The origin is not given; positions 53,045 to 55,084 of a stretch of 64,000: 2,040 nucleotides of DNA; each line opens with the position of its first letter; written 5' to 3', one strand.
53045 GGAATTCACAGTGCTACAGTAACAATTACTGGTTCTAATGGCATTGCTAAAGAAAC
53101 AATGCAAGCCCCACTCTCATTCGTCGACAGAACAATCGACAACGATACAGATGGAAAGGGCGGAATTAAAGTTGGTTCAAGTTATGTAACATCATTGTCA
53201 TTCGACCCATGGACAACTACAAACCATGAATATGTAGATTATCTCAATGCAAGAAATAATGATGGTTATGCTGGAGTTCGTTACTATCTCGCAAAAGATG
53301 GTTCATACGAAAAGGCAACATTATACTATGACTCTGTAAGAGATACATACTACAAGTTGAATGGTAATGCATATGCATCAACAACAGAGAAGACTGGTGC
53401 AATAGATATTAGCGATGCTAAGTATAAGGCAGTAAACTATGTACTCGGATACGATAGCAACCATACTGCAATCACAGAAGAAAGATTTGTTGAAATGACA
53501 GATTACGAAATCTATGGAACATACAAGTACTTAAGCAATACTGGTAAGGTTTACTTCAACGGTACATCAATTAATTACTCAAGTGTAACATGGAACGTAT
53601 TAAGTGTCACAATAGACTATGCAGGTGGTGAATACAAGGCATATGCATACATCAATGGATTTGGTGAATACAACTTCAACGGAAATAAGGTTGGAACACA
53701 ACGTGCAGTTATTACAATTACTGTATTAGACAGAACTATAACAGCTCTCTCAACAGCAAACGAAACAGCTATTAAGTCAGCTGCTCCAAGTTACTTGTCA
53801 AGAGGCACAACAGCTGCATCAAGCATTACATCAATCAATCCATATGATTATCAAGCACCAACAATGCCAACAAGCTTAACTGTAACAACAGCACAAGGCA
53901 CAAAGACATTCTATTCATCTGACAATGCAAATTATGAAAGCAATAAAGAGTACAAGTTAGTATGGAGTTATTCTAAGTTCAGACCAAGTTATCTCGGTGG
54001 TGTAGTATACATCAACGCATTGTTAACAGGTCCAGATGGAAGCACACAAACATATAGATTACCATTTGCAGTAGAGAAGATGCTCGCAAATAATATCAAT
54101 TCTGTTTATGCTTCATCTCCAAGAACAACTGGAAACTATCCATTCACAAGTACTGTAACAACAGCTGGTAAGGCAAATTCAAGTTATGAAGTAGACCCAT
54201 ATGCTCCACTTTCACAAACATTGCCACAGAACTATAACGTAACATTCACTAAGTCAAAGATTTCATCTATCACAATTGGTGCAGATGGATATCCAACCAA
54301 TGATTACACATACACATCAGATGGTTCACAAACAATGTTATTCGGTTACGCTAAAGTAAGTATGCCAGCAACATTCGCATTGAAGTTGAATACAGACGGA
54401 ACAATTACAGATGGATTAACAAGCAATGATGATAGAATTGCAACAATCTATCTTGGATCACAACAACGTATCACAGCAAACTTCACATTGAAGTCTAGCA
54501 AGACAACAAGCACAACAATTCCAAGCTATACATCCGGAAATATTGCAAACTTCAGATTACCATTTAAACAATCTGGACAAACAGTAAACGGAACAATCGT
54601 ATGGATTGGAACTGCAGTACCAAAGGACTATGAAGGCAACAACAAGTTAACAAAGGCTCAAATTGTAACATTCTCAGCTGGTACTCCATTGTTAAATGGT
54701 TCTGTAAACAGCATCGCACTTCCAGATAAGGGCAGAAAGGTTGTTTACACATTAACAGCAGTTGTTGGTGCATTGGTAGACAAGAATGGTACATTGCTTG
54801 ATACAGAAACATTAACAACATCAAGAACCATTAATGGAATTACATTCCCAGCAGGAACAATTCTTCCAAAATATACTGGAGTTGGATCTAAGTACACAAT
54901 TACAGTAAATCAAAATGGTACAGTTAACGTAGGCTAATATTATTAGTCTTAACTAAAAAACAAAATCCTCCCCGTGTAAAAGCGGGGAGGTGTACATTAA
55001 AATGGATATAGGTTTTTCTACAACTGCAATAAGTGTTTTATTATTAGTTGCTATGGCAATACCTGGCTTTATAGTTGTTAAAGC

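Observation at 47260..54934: C-terminal ~2,500 residues switch to an array of beta-sandwich-like units with [DN]-P-[YW] openings and DRTI closings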

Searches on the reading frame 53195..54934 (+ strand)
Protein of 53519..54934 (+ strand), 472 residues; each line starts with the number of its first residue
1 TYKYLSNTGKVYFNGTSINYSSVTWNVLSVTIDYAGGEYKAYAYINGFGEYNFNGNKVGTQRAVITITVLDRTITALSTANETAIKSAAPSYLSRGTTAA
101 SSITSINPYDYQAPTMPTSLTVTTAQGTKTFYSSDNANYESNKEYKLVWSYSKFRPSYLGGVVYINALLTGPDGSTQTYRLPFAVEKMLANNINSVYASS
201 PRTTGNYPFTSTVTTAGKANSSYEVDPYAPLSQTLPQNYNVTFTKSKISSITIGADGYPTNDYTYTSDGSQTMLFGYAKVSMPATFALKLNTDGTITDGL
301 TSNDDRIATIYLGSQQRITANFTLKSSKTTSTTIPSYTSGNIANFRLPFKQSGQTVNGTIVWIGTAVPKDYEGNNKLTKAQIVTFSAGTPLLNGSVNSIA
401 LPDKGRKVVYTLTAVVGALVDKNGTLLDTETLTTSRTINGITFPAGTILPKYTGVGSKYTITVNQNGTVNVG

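Call 53: find_homologous_proteins(query=A3, max_evalue=0.00001)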
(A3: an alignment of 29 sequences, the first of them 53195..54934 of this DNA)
Query A3 (29 sequences) (580 aa, profile of the alignment): 5 proteins with E <= 0.00001 among 8000 candidates.
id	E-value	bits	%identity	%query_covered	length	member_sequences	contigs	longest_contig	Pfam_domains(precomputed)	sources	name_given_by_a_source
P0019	6.7e-168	578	36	71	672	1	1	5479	PF07532.18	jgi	-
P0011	7.4e-109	383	44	100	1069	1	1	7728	-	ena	-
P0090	2.4e-105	372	44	100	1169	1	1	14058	-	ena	-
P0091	7.3e-98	347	30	72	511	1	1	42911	-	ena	-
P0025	2.2e-78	283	70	54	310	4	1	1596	-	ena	-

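Call 59: predict_structure(alignment_id=A3)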
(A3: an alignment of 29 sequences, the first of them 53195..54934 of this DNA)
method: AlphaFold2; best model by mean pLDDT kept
length: 580 residues; sequences in the alignment: 29
mean_pLDDT: 76.7   pTM: 0.67
mean pLDDT of the five models: 76.7, 75.2, 73.6, 73.0, 72.5
residues with pLDDT >= 90: 242; 70-90: 172; 50-70: 57; < 50: 109
segments of 3 or more residues with pLDDT < 50: 1-101, 307-312
pLDDT, mean of each block of 10 residues (from residue 1): 26 31 35 34 35 38 38 42 37 39 54 73 69 78 86 69 67 86 90 90 70 91 93 92 94 94 94 94 90 96 66 74 93 90 93 93 88 94 93 94 92 94 94 77 78 81 73 88 79 77 68 85 92 95 96 96 91 89
secondary structure, 60 per line:
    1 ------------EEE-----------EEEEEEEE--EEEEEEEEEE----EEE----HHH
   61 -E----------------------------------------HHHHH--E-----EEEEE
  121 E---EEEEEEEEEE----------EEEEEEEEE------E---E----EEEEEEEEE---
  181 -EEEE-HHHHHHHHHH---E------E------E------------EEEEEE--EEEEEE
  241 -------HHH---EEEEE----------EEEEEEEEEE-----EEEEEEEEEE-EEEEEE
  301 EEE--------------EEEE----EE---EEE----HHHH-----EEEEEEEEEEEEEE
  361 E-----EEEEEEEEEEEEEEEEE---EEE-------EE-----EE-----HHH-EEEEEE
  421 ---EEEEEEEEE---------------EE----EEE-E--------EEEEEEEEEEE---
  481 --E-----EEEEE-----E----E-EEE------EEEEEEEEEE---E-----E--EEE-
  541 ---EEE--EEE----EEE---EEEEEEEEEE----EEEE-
elements in order: E13-15 E27-34 E37-46 E51-53 H103-107 E116-121 E125-134 E145-153 E169-177 E182-185 H187-196 E227-232 E235-240 E254-258 E269-278 E284-293 E295-303 E318-321 E331-333 H338-341 E347-361 E367-383 E387-389 E415-420 E424-432 E454-456 E467-477 E489-493 E506-508 E515-524 E537-539 E544-546 E549-551 E556-558 E562-571 E576-579

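Call 61: fold_search(model_id=the predicted structure, library=pdb)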
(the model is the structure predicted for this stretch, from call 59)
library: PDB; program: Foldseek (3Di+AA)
matches with E <= 10: 237; with E <= 0.001: 0
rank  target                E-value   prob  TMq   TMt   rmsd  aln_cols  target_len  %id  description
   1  5oj6_B                4.5e-03  0.18  0.11  0.09  30.0       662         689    7  Crystal structure of the chicken MDGA1 ectodomain in complex with the human neuroligin 1 (NL1(-A-B)) cholinesterase do (released 2017-08-23)
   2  7q62_B                2.7e-02  0.06  0.07  0.06  26.7       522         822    9  Structure of TEV cleaved A2ML1 dimer (A2ML1-TT dimer) (released 2022-04-20)
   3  6e57_D                3.8e-02  0.08  0.07  0.10  25.8       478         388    9  Bacteroides ovatus mixed-linkage glucan utilization locus (MLGUL) SGBP-B in complex with mixed-linkage heptasaccharide (released 2019-05-29)
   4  8enu_G                6.5e-02  0.06  0.08  0.08  29.4       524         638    9  Structure of the C3bB proconvertase in complex with lufaxin (released 2023-08-09)
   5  5k6x_A                7.5e-02  0.14  0.10  0.14  20.5       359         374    9  Sidekick-2 immunoglobulin domains 1-4, crystal form 1 (released 2016-09-28)
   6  5k70_B                8.3e-02  0.13  0.10  0.14  20.8       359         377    9  Sidekick-2 immunoglobulin domains 1-4 H18R/N22S mutant (released 2016-09-28)
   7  8uin_A                8.3e-02  0.08  0.08  0.08  24.3       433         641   11  Structure of the C3bBb-albicin complex (released 2024-05-08)
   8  6vjb                  9.1e-02  0.04  0.08  0.05  28.6       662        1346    9  Crystal structure of a catalytically inactive CXC Chemokine-degrading protease SpyCEP from Streptococcus pyogenes (released 2020-04-15)
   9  6rur_A                9.5e-02  0.06  0.08  0.07  30.1       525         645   10  Structure of the SCIN stabilized C3bBb convertase bound to properdin (released 2019-08-21)
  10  5ods_D                9.5e-02  0.03  0.06  0.06  30.9       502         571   10  Structure of a phosphoprotein-protein complex (released 2018-03-14)
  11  6vfw_B                1.0e-01  0.11  0.10  0.12  20.6       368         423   12  Crystal structure of human delta protocadherin 10 EC1-EC4 (released 2020-03-11)
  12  5szl_B                1.0e-01  0.07  0.08  0.10  25.0       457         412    9  Protocadherin gamma A1 extracellular cadherin domains 1-4 (released 2016-10-19)
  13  9u60_E                1.2e-01  0.06  0.10  0.05  30.3       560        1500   11  C3 convertases zymogen C4b2 in loading state (released 2026-01-14)
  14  7sqc_T0               1.2e-01  0.04  0.08  0.09  26.2       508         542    7  Ciliary C1 central pair apparatus isolated from Chlamydomonas reinhardtii (released 2022-04-13)
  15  8uh2_A                1.3e-01  0.02  0.06  0.06  33.7       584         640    9  Complex of C3b with the inhibitor albicin (released 2024-05-08)
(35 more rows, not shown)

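Call 63: fold_search(model_id=the predicted structure, library=viral)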
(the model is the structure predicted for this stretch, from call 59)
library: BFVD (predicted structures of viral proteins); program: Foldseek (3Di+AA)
matches with E <= 10: 231; with E <= 0.001: 1
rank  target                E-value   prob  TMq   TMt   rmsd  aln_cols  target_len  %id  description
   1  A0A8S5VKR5            5.9e-04  0.54  0.10  0.10  20.8       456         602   10  (no name in the UniProt tables at hand)
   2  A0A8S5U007            3.7e-03  0.21  0.10  0.11  25.4       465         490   12  Uncharacterized protein [Siphoviridae sp. ctwnj8]
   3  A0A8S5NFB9            6.1e-03  0.30  0.11  0.11  21.9       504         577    8  Uncharacterized protein [Siphoviridae sp. ctxzZ3]
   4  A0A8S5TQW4            1.0e-02  0.16  0.09  0.09  22.4       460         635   10  Uncharacterized protein [Myoviridae sp. ctY1522]
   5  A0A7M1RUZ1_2          1.1e-02  0.05  0.07  0.06  33.7       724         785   10  Stabilization protein [uncultured phage cr124_1]
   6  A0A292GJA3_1          1.4e-02  0.05  0.07  0.04  37.4       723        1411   10  (no name in the UniProt tables at hand)
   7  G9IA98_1              1.7e-02  0.14  0.11  0.08  33.8       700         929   10  (no name in the UniProt tables at hand)
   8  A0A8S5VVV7            4.0e-02  0.09  0.07  0.06  26.0       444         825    8  (no name in the UniProt tables at hand)
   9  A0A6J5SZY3            4.2e-02  0.13  0.13  0.08  28.1       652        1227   11  Ig [uncultured Caudovirales phage]
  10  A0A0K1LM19            5.4e-02  0.04  0.06  0.08  31.4       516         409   11  Uncharacterized protein [Caulobacter phage Seuss]
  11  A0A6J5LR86            5.4e-02  0.03  0.07  0.06  33.1       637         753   12  Uncharacterized protein [uncultured Caudovirales phage]
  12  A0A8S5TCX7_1          5.7e-02  0.11  0.13  0.07  23.1       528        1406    9  Tail protein [Myoviridae sp. ctK5o5]
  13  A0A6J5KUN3            6.0e-02  0.06  0.08  0.10  29.0       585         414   10  Uncharacterized protein [uncultured Caudovirales phage]
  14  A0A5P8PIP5            7.6e-02  0.03  0.06  0.07  31.8       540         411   10  Uncharacterized protein [Stenotrophomonas phage Mendera]
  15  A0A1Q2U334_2          8.0e-02  0.06  0.10  0.08  30.0       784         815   10  Big-1 domain-containing protein [Vibrio phage pTD1]
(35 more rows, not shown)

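Call 92: search_protein_families(library=pfam, alignment_id=A3, max_evalue=0.01)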
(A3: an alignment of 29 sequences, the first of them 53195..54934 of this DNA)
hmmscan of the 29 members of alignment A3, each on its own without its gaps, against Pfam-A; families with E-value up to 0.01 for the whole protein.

A. member 1, window:53195-54934:+ (580 aa): 0 families

B. families by the number of members that match (of 29 scanned): 2 families
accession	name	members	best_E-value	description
PF07532.17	Big_4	5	7.9e-07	Bacterial Ig-like domain (group 4)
PF06605.17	Prophage_tail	1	3.8e-07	Prophage endopeptidase tail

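Call 98: search_dna_similar(query=window:53519-54934:+, collection=phages, mode=protein, max_evalue=0.01, max_rows=10)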
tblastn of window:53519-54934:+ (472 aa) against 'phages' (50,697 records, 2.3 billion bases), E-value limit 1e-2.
No match.
